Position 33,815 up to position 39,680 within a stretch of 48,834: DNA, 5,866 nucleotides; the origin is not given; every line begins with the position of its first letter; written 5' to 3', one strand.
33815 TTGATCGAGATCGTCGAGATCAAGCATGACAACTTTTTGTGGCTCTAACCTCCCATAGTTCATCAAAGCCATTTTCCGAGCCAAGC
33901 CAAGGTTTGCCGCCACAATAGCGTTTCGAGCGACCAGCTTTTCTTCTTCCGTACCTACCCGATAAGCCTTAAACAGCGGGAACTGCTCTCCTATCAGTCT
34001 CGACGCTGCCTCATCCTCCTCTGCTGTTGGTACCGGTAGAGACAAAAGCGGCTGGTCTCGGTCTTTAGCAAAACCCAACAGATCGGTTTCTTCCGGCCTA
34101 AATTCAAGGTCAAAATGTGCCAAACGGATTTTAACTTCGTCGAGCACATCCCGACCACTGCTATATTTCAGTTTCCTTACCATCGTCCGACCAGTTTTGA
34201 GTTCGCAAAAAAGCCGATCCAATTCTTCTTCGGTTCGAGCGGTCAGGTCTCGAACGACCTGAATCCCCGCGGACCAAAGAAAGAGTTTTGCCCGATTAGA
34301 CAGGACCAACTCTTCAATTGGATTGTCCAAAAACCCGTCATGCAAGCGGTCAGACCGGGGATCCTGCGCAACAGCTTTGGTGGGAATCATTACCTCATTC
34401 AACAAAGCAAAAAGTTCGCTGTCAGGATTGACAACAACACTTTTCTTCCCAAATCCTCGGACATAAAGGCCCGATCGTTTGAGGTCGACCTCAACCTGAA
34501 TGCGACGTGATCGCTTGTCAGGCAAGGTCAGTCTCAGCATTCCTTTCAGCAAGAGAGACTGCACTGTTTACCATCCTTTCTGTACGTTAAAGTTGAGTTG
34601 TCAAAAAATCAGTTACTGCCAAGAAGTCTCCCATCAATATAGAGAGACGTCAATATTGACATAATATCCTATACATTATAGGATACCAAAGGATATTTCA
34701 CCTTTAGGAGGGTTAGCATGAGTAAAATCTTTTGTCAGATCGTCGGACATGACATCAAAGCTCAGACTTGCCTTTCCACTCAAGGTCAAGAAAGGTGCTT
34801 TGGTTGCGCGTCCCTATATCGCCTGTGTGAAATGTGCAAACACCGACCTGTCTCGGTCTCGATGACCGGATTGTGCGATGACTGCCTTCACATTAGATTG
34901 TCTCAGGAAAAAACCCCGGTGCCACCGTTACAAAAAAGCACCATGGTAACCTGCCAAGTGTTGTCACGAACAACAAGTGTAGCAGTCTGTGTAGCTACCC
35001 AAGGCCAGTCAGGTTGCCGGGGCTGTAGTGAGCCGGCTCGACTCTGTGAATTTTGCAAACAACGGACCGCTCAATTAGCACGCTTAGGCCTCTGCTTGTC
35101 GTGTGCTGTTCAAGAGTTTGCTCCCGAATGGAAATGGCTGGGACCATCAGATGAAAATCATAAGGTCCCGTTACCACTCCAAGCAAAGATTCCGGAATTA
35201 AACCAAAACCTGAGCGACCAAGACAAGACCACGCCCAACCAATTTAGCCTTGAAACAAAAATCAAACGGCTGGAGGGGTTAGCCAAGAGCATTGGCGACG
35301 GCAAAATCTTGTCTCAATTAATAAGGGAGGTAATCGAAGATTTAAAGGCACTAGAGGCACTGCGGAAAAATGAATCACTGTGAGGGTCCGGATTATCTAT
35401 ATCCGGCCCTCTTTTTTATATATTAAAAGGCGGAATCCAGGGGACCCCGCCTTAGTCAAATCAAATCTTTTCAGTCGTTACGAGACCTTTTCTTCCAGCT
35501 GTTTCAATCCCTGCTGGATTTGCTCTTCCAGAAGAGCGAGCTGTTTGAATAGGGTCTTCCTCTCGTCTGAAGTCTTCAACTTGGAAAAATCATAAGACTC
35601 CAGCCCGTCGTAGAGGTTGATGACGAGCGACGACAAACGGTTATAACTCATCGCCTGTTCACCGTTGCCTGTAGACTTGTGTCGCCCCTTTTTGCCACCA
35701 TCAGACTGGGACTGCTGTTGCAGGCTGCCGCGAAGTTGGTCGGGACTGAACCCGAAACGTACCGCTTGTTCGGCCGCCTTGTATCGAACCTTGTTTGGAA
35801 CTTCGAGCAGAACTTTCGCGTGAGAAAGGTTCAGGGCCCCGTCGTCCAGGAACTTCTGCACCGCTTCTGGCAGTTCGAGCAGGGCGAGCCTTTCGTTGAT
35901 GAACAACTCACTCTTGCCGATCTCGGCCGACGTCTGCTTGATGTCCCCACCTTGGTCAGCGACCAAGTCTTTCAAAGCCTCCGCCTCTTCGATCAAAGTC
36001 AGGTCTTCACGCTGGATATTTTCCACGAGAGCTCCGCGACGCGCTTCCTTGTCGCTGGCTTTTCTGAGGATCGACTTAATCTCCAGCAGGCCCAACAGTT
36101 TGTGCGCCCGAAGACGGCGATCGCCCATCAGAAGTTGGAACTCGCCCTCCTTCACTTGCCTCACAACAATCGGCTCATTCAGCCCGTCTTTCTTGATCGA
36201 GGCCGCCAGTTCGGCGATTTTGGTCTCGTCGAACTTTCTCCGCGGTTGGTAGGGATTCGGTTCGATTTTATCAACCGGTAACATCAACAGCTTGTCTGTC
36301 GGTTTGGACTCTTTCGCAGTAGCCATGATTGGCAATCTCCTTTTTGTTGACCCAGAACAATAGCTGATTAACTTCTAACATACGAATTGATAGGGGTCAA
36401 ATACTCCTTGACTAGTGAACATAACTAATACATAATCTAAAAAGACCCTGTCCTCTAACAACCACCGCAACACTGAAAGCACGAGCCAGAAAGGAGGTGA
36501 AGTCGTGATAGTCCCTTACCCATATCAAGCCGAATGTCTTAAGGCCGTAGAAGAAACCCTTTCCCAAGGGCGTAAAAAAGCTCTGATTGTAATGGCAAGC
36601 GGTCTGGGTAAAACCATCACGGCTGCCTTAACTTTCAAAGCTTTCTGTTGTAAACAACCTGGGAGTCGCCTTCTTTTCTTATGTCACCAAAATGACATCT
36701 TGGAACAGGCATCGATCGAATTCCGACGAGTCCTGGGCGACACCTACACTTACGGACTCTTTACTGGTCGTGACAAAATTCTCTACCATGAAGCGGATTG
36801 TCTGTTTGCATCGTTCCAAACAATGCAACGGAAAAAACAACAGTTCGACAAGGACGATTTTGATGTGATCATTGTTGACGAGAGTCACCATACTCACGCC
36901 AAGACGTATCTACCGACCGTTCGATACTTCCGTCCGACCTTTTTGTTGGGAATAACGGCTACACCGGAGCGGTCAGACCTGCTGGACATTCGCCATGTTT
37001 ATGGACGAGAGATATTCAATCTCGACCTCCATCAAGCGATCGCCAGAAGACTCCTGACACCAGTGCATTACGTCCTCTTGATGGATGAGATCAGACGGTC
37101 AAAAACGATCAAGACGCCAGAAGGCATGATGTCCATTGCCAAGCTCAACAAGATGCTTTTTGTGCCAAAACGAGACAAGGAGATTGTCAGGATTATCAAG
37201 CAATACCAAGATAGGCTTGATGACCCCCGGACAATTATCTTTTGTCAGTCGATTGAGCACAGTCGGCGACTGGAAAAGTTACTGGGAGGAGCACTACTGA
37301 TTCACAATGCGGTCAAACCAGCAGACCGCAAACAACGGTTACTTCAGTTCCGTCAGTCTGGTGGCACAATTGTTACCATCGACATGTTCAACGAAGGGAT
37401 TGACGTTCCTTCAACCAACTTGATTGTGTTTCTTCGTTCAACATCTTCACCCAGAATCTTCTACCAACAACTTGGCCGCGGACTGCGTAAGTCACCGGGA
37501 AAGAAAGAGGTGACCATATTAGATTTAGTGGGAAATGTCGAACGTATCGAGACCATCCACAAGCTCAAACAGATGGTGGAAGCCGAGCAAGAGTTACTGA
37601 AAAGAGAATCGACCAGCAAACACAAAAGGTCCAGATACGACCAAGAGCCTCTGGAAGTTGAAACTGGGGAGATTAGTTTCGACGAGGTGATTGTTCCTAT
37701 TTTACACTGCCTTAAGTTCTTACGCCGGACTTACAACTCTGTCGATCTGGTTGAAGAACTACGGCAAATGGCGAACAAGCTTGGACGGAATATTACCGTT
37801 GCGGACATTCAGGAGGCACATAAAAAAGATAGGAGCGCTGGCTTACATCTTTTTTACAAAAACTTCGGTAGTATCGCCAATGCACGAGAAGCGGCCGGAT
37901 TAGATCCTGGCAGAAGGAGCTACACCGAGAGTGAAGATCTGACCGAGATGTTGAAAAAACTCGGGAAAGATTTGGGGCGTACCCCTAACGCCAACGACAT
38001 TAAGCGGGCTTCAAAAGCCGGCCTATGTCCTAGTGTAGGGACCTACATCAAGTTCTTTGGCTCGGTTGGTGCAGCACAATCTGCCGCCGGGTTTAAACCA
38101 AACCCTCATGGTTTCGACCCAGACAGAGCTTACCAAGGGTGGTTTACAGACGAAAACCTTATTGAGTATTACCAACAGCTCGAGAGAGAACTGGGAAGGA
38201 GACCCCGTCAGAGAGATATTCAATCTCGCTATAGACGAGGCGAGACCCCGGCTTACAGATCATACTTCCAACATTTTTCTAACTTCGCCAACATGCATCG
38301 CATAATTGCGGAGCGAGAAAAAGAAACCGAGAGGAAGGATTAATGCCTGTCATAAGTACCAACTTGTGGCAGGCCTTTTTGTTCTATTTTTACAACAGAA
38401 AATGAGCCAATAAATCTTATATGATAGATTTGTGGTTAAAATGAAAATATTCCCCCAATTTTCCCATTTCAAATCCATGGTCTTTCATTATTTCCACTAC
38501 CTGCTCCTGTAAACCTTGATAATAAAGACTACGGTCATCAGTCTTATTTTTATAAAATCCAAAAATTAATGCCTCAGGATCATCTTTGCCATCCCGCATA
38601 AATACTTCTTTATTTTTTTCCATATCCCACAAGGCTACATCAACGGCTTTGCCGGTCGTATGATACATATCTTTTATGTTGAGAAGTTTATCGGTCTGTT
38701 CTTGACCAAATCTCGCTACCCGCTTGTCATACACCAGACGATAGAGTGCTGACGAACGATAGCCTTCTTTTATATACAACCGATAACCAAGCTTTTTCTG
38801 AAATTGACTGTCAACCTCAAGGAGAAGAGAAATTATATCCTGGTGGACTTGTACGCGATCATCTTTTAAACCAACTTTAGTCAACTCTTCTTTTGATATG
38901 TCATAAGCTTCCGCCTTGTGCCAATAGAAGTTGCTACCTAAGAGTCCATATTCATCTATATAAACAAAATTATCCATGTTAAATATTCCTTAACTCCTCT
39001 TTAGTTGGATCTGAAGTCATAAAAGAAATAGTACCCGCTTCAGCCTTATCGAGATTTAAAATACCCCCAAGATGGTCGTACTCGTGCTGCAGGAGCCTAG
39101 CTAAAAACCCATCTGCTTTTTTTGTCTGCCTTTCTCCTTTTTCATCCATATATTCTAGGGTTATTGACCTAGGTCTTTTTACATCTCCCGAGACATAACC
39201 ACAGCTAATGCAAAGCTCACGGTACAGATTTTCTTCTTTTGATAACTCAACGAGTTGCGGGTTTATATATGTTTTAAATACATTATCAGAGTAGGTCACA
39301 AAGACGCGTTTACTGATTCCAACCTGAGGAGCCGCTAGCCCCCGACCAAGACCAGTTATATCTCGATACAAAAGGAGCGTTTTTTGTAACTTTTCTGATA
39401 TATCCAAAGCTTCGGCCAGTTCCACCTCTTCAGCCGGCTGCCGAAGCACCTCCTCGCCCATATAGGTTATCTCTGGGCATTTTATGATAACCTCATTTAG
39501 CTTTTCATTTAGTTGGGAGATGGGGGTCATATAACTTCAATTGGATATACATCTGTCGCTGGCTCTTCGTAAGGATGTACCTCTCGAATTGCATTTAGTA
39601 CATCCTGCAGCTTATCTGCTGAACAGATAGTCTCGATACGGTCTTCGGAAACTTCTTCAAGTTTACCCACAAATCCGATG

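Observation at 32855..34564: Sigma-70 factor fused to an RpoA alphaCTD-like domain (N-terminal) and a DnaA domain-IV-like domain (C-terminal)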

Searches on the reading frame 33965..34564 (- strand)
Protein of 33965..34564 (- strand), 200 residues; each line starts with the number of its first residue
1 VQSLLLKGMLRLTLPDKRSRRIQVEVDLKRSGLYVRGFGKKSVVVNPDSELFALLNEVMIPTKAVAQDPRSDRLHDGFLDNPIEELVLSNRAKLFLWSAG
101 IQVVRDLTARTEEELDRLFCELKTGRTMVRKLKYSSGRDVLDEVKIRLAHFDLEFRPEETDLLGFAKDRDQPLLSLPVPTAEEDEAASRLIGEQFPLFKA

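Call 45: find_homologous_proteins(query=A9, max_evalue=0.001)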
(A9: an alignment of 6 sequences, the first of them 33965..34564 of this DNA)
Query A9 (6 sequences) (200 aa, profile of the alignment): 2 proteins with E <= 0.001 among 8000 candidates.
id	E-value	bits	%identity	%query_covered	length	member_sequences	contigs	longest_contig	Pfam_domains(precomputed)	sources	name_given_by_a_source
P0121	5.6e-8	51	40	24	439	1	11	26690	PF13431.13,PF23914.2,PF16918.12,PF13176.13,PF13428.13,PF14559.13,PF24575.2,PF03118.22,PF00515.35,PF13424.13,PF13432.13,PF13181.13,PF26169.1,PF07719.24,PF13174.13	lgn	-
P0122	4.7e-4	38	38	55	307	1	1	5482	PF01000.32,PF03118.22,PF01193.30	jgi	jgi:DNA-directed RNA polymerase subunit alpha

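Call 57: predict_structure(alignment_id=A10)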
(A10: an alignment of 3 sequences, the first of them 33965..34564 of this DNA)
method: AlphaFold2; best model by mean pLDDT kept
length: 200 residues; sequences in the alignment: 3
mean_pLDDT: 56.2   pTM: 0.40
mean pLDDT of the five models: 56.2, 53.9, 53.3, 51.5, 39.9
residues with pLDDT >= 90: 0; 70-90: 61; 50-70: 42; < 50: 97
segments of 3 or more residues with pLDDT < 50: 1-49, 54-73, 125-134, 159-172
pLDDT, mean of each block of 10 residues (from residue 1): 44 37 45 38 41 46 37 58 67 70 79 77 47 56 75 62 40 56 81 66
secondary structure, 60 per line:
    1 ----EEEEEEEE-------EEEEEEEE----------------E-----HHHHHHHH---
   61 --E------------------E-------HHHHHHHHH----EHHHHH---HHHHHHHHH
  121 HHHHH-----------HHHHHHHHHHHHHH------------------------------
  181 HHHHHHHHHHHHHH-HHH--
elements in order: E5-12 E20-27 H50-57 H90-98 H104-108 H112-125 H137-150 H181-194

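Call 62: fold_search(model_id=the predicted structure, library=pdb)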
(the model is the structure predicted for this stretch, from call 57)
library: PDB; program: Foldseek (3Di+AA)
matches with E <= 10: 270; with E <= 0.001: 1
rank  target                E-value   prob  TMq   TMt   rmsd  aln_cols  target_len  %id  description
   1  8y5l_A1               5.8e-04  1.00  0.28  0.19  21.6       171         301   19  E.coli transcription translation coupling complex in TTC-B state 1 (subclass1) containing mRNA with 30-mer spacer, Nu (released 2025-08-13)
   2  6z9q_V                1.2e-03  0.99  0.28  0.18  21.1       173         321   20  Transcription termination intermediate complex 2 (released 2020-11-04)
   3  5uaq_A                1.5e-03  0.99  0.28  0.19  22.7       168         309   17  Escherichia coli RNA polymerase RpoB H526Y mutant (released 2017-01-11)
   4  4yfk_A                1.5e-03  0.99  0.29  0.19  22.5       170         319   18  Escherichia coli RNA polymerase in complex with squaramide compound 8. (released 2015-03-11)
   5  8y5l_A2               1.7e-03  1.00  0.30  0.21  26.7       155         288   19  E.coli transcription translation coupling complex in TTC-B state 1 (subclass1) containing mRNA with 30-mer spacer, Nu (released 2025-08-13)
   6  4zh2_A                1.7e-03  1.00  0.30  0.20  23.4       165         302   18  Crystal structure of Escherichia coli RNA polymerase in complex with CBR703 (released 2015-08-05)
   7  4jk1_A                1.7e-03  0.99  0.27  0.17  22.7       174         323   16  X-ray crystal structure of Escherichia coli sigma70 holoenzyme in complex with Guanosine tetraphosphate (ppGpp) (released 2013-04-10)
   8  9mse_G                2.1e-03  1.00  0.30  0.20  28.0       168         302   18  de novo SigN RNA polymerase transcription initiation intermediate with pre-catalytic bEBP state (RPi1 open ring) (released 2025-08-13)
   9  9msh_G                2.2e-03  1.00  0.29  0.19  28.4       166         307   19  de novo SigN RNA polymerase open complex (RPo) (released 2025-08-13)
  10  8f1j_H                2.8e-03  1.00  0.28  0.19  20.1       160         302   19  SigN RNA polymerase early-melted intermediate bound to mismatch DNA fragment dhsU36mm2 (-12A) (released 2023-04-05)
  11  5vsw_B                2.8e-03  0.99  0.29  0.20  18.8       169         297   16  X-ray crystal structure of Escherichia coli RNA polymerase and DksA/ppGpp complex (released 2017-06-14)
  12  9msg_G                3.2e-03  0.99  0.30  0.20  28.0       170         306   19  De novo SigN RNA polymerase transcription initiation intermediate with bound SigN-RII (released 2025-08-13)
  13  9a4w_A                3.2e-03  0.99  0.30  0.19  18.0       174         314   21  Integrative model of RPOA-RPOC by crosslinking MS and deep learning (released 2024-09-18)
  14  5nwt_A                3.2e-03  0.98  0.27  0.18  27.8       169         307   16  Crystal Structure of Escherichia coli RNA polymerase - Sigma54 Holoenzyme complex (released 2017-09-13)
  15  3iyd_A                4.4e-03  0.97  0.29  0.18  23.9       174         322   17  Three-dimensional EM structure of an intact activator-dependent transcription initiation complex (released 2009-11-10)
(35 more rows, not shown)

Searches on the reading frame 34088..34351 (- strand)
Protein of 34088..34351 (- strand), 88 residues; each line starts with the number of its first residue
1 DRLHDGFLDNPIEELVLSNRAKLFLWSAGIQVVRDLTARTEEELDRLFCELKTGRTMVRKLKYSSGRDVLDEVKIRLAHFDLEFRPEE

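Call 39: search_solved_structures(query=A6, max_evalue=1, show_alignments=2)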
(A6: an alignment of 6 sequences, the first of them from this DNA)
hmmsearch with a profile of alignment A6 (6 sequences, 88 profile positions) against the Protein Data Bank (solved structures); distinct sequences matched with E-value up to 1: 48.
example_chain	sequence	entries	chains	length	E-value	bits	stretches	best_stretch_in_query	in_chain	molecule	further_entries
3ihq_B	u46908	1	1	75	1.1e-07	35.3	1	3-87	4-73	DNA-directed RNA polymerase subunit alpha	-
1z3e_B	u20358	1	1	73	2.1e-07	34.5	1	5-87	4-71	DNA-directed RNA polymerase alpha chain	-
3gfk_B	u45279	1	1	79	2.7e-07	34.1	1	4-87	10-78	DNA-directed RNA polymerase subunit alpha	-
6wmp_B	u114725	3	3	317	9.7e-06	29.1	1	7-47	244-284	DNA-directed RNA polymerase subunit alpha 2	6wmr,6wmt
6wvj_A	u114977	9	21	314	1.1e-05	28.9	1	4-87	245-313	DNA-directed RNA polymerase subunit alpha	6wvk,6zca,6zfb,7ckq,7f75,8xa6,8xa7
8i23_A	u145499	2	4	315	2.1e-05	28.1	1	4-47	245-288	DNA-directed RNA polymerase subunit alpha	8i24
1xs9_D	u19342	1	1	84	2.1e-05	28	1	5-47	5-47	DNA-directed RNA polymerase alpha chain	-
6b6h_I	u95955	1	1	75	2.5e-05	27.8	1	7-47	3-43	DNA-directed RNA polymerase subunit alpha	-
1lb2_B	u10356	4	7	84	2.7e-05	27.7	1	6-47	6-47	DNA-directed RNA polymerase alpha chain | DNA-directed RNA polymerase subunit alpha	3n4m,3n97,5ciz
3k4g_A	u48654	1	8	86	2.9e-05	27.6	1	6-47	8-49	DNA-directed RNA polymerase subunit alpha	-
1coo_A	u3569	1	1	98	4e-05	27.2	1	6-47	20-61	RNA POLYMERASE ALPHA SUBUNIT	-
2jzb_A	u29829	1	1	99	4.1e-05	27.1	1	6-47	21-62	DNA-directed RNA polymerase subunit alpha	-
6n4c_A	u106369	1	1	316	0.0002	24.9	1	6-47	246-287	DNA-directed RNA polymerase subunit alpha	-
5uag_A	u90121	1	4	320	0.00021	24.9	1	6-47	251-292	DNA-directed RNA polymerase subunit alpha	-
5vi8_T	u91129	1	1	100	0.00021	24.9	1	12-85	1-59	DNA-directed RNA polymerase subunit alpha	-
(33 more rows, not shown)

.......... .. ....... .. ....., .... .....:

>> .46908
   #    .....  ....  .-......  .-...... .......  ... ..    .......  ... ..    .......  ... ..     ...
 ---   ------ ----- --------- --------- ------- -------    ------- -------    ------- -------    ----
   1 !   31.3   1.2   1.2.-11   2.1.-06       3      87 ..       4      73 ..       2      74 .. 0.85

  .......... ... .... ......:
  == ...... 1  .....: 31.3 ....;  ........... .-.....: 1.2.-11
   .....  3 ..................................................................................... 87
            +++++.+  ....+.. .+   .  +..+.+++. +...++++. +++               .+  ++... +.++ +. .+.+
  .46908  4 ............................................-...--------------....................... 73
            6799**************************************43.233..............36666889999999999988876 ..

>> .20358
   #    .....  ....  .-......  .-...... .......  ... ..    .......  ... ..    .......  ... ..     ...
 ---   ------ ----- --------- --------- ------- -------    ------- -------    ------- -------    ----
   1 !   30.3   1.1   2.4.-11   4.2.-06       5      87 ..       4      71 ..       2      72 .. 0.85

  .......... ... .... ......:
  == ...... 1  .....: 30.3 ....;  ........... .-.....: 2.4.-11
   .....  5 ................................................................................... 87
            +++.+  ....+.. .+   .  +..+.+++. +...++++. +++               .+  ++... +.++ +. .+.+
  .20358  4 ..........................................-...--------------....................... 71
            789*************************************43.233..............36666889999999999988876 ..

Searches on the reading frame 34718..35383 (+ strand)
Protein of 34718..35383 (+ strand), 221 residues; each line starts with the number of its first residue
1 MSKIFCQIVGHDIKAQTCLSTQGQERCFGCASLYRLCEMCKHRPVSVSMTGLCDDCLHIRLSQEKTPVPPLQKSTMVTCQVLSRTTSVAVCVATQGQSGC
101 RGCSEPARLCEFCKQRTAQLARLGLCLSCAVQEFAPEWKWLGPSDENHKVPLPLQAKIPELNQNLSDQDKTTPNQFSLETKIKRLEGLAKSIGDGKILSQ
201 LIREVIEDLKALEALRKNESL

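Call 3: search_protein_families(library=pfam, proteins=[window:34718-35383:+], max_evalue=1)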
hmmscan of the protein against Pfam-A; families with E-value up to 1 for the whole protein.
window:34718-35383:+ (221 aa): 0 families

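Call 102: search_protein_families(library=padloc, proteins=[window:34718-35383:+], max_evalue=0.001)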
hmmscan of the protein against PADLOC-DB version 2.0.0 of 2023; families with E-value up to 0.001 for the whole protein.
window:34718-35383:+ (221 aa): 0 families

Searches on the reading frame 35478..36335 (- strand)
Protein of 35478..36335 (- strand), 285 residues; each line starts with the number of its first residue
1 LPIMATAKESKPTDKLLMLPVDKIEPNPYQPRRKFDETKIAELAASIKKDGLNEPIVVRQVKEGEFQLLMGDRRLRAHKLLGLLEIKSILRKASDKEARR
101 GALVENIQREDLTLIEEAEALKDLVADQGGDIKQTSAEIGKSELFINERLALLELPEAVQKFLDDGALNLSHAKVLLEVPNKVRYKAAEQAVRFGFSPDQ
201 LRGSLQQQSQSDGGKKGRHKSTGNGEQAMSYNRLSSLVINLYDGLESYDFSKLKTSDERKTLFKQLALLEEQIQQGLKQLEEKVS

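Call 3: search_protein_families(library=pfam, proteins=[window:35478-36335:-], max_evalue=1)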
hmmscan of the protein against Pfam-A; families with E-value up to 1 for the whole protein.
window:35478-36335:- (285 aa): 2 families
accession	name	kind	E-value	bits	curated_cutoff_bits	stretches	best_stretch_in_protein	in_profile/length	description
PF02195.25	ParB_N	-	2.2e-28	98.6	26.3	1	15-108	2-95/95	ParB N-terminal domain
PF17762.8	HTH_ParB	-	2.5e-17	63.3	22.6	1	110-202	1-94/102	ParB HTH domain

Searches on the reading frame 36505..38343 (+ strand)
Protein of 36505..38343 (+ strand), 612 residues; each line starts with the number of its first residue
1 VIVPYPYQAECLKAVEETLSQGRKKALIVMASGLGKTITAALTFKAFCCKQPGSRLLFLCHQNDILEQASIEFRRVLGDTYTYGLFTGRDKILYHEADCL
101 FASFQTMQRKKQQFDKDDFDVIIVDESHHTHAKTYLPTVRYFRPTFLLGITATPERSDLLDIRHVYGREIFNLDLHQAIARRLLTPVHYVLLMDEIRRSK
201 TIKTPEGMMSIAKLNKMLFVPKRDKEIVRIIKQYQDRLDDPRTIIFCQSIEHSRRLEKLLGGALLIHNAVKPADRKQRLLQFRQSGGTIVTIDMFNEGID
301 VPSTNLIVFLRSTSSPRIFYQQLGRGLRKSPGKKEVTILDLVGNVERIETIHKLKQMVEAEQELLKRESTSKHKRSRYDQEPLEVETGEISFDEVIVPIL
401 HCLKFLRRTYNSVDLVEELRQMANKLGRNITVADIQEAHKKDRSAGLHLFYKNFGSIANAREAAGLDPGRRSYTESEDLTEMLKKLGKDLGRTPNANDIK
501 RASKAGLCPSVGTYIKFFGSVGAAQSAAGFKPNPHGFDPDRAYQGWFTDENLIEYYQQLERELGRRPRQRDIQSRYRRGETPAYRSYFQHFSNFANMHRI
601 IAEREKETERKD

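Call 8: search_protein_families(library=pfam, proteins=[window:36505-38343:+], max_evalue=0.01)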
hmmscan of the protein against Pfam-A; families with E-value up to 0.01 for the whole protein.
window:36505-38343:+ (612 aa): 6 families
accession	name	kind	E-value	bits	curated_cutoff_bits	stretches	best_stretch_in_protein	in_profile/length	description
PF04851.21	ResIII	-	2.9e-37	128.6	22.5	1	3-156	3-164/164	Type III restriction enzyme, res subunit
PF18780.6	HNH_repeat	-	2.6e-26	92.1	26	3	477-531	4-54/54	Homing endonuclease associated repeat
PF00271.37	Helicase_C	-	3e-12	47.2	23.5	1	236-329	11-109/110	Helicase conserved C-terminal domain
PF18766.7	SWI2_SNF2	-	2.3e-11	44.2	26.7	1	13-197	8-198/221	SWI2/SNF2 ATPase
PF00270.35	DEAD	-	6.1e-08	33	26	1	6-157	2-162/167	DEAD/DEAH box helicase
PF00176.29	SNF2-rel_dom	-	0.0056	16.3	24.9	0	31-159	25-168/290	SNF2-related domain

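Call 102: search_protein_families(library=padloc, proteins=[window:36505-38343:+], max_evalue=0.001)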
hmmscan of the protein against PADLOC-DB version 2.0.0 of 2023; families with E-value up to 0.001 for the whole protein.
window:36505-38343:+ (612 aa): 18 families
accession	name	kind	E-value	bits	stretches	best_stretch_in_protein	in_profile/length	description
PDLC03658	mREase_IV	-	5.4e-54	181.3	1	2-346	221-562/953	Type IV methyl-directed restriction enzyme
PDLC03659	mREase_IV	-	4.8e-51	171.6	1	3-345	218-569/945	Type IV methyl-directed restriction enzyme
PDLC02707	PbeA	-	7.3e-31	105.4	2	228-367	513-650/672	PbeA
PDLC03047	REase_I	-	5e-26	88.8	1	6-331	346-705/1107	Type I restriction enzyme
PDLC02704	PbeA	-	2.1e-24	84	2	272-368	573-664/682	PbeA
PDLC03049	REase_I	-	4e-21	72.7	1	4-341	168-538/807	Type I restriction enzyme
PDLC02706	PbeA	-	6.1e-18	62.8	1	273-368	602-694/722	PbeA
PDLC03042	REase_I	-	3.4e-16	55.9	2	7-130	448-579/1170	Type I restriction enzyme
PDLC01439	typeIV_DinG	-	1.7e-11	41.5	1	4-114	16-126/575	CAS-IV-A; associated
PDLC02703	PbeA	-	6.9e-09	32.8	1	23-344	261-616/626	PbeA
PDLC03597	REase_MTase_IIG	-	8e-09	31.6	0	295-335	561-601/1646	Type IIG restriction enzyme-methyltransferase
PDLC02705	PbeA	-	9.2e-09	32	1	242-368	527-660/691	PbeA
PDLC01770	Cas3g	-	6.6e-07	26.2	1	222-382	235-392/733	-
PDLC02843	DpdE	-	2.9e-06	23.5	0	25-130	177-266/1091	DpdE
PDLC02634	DrmD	-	4.4e-06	22.8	1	24-134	109-225/900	DrmD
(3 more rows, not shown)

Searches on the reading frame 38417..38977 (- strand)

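Call 8: search_protein_families(library=pfam, proteins=[window:38417-38977:-], max_evalue=0.01)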
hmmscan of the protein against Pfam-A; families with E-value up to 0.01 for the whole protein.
window:38417-38977:- (186 aa): 1 family
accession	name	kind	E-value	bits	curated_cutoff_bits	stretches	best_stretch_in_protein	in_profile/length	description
PF02557.22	VanY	-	0.0049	17.1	25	1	43-121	3-81/132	D-alanyl-D-alanine carboxypeptidase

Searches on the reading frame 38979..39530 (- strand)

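Call 8: search_protein_families(library=pfam, proteins=[window:38979-39530:-], max_evalue=0.01)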
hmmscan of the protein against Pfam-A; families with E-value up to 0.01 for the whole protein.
window:38979-39530:- (183 aa): 1 family
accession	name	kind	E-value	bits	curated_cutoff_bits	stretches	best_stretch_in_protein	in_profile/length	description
PF01327.26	Pep_deformylase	-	1.2e-36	126.1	22.8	1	20-164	3-151/156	Polypeptide deformylase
